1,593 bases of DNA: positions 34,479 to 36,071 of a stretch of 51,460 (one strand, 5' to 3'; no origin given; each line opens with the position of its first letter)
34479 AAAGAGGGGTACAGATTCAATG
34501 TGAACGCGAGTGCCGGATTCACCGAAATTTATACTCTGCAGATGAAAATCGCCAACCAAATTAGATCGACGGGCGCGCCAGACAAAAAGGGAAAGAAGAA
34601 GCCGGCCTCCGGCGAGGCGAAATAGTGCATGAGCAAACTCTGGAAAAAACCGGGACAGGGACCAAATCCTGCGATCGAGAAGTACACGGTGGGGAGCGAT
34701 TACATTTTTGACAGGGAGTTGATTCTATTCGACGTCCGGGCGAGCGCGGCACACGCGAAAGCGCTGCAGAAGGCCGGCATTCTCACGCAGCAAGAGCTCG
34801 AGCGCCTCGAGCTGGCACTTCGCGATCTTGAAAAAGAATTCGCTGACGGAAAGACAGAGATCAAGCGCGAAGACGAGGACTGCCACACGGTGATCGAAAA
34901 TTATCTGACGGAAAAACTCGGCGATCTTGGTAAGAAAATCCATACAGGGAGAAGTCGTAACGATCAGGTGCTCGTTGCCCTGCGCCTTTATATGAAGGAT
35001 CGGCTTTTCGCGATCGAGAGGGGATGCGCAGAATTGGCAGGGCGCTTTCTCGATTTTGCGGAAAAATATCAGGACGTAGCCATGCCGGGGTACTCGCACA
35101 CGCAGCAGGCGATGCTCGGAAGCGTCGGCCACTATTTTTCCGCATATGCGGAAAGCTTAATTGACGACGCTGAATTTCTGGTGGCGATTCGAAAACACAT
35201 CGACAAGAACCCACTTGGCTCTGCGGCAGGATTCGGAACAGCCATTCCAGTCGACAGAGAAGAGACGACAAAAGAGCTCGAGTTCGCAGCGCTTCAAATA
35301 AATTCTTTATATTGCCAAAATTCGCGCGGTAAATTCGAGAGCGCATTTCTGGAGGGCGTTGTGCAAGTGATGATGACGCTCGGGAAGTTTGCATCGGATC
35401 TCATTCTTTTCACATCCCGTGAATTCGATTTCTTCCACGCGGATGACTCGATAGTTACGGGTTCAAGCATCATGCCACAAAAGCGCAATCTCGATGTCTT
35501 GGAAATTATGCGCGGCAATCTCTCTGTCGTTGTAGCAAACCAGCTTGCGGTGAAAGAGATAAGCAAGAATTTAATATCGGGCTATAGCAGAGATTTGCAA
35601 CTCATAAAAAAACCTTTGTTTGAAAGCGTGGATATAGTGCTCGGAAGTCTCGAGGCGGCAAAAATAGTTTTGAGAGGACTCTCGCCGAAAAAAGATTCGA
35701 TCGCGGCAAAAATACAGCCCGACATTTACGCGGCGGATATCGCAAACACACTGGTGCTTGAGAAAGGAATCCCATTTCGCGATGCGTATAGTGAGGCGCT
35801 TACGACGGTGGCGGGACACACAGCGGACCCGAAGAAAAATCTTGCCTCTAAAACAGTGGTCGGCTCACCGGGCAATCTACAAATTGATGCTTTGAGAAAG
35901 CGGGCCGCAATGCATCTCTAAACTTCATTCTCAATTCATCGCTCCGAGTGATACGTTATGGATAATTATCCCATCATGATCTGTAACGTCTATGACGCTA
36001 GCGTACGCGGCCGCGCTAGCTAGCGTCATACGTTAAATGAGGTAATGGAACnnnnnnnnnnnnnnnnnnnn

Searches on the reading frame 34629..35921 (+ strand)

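Call 8: search_protein_families(library=pfam, proteins=[window:34629-35921:+])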
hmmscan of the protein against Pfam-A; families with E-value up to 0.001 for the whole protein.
window:34629-35921:+ (430 aa): 1 family
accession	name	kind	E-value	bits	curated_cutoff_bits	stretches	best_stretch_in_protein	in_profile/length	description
PF00206.25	Lyase_1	-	1.1e-47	163.4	27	1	31-302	24-311/312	Lyase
